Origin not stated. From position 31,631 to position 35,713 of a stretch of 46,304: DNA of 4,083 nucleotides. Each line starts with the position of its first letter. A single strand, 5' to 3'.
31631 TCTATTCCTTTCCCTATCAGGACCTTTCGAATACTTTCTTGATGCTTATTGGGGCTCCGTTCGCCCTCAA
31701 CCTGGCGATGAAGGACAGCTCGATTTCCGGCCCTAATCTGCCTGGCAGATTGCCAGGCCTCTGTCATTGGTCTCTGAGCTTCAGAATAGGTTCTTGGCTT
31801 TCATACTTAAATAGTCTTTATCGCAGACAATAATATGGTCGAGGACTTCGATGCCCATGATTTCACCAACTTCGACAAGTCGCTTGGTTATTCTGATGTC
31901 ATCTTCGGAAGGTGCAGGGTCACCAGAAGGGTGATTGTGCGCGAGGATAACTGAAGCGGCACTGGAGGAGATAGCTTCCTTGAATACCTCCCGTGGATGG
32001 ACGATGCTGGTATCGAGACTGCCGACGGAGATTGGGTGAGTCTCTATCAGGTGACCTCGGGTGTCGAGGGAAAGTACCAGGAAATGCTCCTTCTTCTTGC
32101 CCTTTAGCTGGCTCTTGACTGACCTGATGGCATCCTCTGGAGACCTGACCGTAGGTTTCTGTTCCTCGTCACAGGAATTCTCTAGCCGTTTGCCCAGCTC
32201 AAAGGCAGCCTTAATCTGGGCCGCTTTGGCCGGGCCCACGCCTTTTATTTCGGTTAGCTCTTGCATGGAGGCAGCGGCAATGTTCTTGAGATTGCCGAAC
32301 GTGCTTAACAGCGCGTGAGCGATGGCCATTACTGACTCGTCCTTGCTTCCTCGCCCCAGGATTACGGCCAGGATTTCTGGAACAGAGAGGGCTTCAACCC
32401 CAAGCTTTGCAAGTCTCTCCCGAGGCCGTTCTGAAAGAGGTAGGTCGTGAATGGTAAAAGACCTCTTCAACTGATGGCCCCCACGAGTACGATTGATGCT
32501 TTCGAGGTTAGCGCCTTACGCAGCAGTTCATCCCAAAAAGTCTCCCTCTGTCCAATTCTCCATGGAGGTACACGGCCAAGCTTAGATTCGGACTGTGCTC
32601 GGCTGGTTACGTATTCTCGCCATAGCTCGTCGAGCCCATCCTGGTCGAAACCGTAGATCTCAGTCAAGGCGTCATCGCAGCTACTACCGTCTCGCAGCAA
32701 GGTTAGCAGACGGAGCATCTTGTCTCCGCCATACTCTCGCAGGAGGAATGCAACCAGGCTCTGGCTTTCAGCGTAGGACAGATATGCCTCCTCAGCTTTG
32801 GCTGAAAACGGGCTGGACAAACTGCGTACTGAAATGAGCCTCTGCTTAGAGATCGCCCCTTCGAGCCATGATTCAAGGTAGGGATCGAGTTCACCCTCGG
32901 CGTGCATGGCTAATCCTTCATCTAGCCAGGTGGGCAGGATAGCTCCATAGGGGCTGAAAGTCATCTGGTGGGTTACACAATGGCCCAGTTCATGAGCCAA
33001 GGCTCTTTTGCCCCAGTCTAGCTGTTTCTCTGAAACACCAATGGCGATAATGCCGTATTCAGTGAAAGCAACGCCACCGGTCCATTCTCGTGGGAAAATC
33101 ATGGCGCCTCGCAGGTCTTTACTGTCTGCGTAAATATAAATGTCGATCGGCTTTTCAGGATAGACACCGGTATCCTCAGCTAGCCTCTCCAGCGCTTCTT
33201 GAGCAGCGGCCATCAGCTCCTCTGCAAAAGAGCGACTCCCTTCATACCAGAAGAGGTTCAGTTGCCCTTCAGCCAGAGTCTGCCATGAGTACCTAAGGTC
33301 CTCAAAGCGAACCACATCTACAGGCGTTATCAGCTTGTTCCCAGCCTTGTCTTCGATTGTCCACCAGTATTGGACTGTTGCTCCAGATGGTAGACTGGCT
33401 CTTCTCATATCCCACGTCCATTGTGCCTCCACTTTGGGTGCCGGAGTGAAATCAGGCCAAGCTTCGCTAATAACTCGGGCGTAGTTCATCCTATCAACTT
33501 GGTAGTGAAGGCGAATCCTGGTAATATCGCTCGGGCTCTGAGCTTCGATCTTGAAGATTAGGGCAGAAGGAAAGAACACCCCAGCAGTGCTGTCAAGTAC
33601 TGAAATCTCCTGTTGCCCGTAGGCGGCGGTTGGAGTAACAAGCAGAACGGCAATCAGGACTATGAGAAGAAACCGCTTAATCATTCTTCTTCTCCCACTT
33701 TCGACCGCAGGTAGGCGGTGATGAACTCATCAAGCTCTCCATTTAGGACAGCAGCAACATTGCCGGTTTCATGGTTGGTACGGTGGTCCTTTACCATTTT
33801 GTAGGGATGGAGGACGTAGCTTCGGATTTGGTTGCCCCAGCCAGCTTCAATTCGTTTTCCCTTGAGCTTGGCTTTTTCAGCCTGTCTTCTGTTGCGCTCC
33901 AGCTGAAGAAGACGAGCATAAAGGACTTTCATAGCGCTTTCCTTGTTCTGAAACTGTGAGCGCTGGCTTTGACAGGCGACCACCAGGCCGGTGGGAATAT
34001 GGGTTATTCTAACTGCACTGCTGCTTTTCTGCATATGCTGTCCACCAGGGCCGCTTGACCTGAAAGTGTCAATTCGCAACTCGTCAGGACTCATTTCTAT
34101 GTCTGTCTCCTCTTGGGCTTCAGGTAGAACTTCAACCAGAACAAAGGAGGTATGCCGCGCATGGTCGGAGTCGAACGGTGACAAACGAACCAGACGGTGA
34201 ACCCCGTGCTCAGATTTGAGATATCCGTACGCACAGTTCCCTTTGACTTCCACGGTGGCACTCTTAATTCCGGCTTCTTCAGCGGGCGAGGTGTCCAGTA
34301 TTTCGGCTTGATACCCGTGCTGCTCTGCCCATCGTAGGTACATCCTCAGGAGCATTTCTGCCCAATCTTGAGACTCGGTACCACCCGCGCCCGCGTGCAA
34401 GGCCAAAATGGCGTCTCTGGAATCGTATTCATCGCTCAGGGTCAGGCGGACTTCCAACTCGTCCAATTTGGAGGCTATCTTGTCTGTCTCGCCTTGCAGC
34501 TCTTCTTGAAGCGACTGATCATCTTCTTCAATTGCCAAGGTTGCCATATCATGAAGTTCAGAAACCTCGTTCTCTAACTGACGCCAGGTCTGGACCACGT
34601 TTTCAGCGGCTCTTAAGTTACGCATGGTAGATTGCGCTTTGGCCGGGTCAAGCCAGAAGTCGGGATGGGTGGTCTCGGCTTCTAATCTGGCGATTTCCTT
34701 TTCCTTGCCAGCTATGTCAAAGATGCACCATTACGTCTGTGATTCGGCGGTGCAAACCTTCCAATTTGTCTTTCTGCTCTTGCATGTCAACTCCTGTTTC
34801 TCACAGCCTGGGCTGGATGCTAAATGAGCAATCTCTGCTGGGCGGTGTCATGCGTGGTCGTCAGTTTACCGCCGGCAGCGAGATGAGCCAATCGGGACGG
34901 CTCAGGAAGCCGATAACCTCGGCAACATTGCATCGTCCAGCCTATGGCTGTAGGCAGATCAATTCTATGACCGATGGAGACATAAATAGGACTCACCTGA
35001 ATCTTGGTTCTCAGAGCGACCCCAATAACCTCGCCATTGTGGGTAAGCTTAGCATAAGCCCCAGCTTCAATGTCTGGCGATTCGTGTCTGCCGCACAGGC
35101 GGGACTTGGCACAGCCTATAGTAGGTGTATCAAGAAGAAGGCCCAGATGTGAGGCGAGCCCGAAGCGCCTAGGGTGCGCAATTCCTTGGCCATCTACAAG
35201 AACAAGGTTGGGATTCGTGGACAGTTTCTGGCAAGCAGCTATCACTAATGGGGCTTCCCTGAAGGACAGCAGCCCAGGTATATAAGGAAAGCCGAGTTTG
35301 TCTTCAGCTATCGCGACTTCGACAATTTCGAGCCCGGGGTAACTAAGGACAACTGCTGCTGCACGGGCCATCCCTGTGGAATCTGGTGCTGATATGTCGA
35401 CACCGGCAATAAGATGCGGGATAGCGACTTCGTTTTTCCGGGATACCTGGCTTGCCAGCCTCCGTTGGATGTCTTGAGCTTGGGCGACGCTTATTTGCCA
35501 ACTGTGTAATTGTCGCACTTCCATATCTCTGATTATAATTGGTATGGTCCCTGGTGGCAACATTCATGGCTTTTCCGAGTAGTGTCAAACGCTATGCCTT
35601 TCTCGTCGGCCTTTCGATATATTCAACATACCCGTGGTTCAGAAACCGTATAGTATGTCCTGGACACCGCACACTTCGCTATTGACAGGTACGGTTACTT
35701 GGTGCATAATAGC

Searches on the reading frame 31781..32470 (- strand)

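Call 79: search_protein_families(library=pfam, proteins=[window:31781-32470:-], max_evalue=0.00001)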
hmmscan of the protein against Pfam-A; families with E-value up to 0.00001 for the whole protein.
window:31781-32470:- (229 aa): 5 families
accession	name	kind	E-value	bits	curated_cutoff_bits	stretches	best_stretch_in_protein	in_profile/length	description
PF04002.20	RadC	-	1.3e-45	154.6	22.1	1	109-227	2-120/121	RadC-like JAB domain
PF20582.4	UPF0758_N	-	5.5e-25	87.7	27.1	1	7-84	1-77/77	UPF0758 N-terminal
PF14520.12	HHH_5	-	1.2e-07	32.5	27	1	49-90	13-55/57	Helix-hairpin-helix domain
PF12826.13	HHH_2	-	1.7e-07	31.7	27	1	50-91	15-56/64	Helix-hairpin-helix motif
PF00633.29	HHH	-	1.9e-06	27.9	24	1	61-88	2-29/30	Helix-hairpin-helix motif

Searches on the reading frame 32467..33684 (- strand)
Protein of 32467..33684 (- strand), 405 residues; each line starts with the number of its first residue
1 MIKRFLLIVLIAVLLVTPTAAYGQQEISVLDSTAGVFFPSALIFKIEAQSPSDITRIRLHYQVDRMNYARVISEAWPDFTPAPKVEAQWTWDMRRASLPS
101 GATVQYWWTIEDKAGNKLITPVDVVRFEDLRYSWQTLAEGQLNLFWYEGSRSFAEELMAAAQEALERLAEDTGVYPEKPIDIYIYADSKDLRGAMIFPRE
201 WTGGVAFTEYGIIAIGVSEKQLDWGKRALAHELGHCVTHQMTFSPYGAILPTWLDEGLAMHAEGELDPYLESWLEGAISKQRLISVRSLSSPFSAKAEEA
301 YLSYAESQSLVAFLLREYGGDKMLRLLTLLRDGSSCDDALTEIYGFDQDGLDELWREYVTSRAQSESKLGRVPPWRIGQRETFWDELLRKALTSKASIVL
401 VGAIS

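Call 79: search_protein_families(library=pfam, proteins=[window:32467-33684:-], max_evalue=0.00001)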
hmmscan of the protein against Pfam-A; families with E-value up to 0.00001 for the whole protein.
window:32467-33684:- (405 aa): 1 family
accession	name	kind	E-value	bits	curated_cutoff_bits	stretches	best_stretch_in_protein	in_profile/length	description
PF13485.12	Peptidase_MA_2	-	2e-81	273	32.4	1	160-360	1-200/201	Peptidase MA superfamily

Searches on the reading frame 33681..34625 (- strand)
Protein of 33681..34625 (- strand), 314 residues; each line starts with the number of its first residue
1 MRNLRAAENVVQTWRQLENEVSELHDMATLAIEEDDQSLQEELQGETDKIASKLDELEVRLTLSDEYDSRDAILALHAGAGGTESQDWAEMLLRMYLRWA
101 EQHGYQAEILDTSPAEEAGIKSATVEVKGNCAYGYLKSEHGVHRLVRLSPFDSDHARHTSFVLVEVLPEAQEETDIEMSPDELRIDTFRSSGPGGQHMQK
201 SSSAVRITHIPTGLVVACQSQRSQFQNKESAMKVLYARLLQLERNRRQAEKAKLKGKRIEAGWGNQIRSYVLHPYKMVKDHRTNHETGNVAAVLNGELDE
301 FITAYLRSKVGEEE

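Call 79: search_protein_families(library=pfam, proteins=[window:33681-34625:-], max_evalue=0.00001)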
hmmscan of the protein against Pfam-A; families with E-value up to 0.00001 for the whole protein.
window:33681-34625:- (314 aa): 2 families
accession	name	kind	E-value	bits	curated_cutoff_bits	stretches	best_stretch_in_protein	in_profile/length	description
PF03462.23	PCRF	-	4.8e-52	177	24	1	2-164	29-194/194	PCRF domain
PF00472.26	RF-1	-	2.3e-40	137.6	35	1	173-282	2-116/116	RF-1 domain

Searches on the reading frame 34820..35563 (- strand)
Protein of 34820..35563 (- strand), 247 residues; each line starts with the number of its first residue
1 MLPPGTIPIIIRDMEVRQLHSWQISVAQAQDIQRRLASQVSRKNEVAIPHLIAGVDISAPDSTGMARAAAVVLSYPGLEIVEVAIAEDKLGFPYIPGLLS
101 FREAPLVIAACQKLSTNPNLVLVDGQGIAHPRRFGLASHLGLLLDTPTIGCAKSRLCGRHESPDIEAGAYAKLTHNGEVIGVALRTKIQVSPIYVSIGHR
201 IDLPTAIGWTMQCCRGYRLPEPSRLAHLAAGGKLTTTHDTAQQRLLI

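Call 55: search_protein_families(library=pfam, proteins=[window:34820-35563:-], max_evalue=0.00001)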
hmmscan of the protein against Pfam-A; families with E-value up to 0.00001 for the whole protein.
window:34820-35563:- (247 aa): 1 family
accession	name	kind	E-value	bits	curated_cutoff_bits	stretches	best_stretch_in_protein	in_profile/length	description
PF04493.20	Endonuclease_5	-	2e-74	250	23.4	1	35-227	2-197/198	Endonuclease V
